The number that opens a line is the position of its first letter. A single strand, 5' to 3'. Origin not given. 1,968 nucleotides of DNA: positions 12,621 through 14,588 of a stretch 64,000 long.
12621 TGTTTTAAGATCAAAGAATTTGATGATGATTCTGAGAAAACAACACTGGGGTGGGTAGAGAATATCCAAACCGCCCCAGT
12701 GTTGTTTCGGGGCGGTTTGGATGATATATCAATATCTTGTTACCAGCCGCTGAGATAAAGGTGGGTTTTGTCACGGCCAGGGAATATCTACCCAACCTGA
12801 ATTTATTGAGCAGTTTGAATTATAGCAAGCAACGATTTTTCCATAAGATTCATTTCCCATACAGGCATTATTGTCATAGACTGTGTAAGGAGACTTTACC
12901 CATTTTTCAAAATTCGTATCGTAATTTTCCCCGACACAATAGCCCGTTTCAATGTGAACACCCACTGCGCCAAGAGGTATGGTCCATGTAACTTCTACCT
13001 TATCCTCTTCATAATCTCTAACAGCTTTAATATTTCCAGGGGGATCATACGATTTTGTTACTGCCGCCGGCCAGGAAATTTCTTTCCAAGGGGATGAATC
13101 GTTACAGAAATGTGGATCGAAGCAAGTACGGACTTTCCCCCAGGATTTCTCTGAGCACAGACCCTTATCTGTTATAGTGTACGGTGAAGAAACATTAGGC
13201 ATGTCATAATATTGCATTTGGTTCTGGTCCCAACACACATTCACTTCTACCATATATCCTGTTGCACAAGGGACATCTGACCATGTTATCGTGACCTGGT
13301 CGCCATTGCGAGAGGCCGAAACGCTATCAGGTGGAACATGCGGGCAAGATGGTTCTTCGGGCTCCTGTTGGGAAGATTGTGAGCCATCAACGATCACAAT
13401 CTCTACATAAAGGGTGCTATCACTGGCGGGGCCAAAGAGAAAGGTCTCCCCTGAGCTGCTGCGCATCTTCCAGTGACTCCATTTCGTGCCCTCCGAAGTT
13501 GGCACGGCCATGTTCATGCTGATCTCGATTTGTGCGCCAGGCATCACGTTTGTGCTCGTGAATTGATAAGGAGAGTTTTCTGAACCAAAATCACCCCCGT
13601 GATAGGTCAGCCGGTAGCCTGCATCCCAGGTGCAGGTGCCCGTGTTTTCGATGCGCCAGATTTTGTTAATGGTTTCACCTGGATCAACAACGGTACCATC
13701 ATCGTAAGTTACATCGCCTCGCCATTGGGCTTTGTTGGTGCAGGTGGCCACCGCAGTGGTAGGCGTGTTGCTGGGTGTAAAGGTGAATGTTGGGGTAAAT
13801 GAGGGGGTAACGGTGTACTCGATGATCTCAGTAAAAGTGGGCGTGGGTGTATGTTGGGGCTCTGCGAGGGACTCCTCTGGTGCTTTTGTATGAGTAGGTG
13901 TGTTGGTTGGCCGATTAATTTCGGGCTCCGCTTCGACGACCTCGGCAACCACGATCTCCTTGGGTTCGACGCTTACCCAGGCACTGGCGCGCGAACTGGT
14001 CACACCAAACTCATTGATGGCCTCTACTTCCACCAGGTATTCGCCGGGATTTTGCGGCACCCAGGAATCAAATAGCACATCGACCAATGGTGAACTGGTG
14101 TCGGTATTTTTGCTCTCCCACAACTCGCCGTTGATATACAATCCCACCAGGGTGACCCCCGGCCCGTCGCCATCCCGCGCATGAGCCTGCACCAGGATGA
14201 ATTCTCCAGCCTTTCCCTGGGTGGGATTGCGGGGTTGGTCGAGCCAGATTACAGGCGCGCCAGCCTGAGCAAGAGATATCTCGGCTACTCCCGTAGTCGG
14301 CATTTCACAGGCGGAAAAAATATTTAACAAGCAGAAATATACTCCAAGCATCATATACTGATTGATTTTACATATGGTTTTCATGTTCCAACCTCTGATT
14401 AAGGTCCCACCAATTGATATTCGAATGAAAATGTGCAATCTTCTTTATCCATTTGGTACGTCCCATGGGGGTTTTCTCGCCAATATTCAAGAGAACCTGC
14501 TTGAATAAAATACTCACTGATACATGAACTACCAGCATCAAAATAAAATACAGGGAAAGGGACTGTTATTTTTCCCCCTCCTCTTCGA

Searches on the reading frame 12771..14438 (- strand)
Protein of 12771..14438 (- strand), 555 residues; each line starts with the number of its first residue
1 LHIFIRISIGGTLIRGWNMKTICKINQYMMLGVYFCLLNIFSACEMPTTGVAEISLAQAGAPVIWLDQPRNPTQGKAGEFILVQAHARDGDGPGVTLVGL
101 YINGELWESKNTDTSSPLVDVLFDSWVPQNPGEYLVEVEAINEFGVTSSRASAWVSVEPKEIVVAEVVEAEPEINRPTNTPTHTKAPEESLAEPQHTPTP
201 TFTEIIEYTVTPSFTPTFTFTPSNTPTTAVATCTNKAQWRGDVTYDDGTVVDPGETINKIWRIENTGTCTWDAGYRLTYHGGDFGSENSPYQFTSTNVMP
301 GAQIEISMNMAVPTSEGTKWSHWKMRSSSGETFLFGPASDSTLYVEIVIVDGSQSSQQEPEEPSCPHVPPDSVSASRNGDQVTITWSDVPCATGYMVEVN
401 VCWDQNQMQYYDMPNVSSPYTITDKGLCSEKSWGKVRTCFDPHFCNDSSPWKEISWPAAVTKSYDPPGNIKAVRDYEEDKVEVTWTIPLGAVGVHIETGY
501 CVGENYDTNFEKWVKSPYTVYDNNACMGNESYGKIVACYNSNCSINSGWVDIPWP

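Call 31: find_encoding_contigs(protein=window:12771-14438:-, flank=6000, max_places=10)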
Protein window:12771-14438:- (555 aa): no gene with exactly this product is on record in the collection.
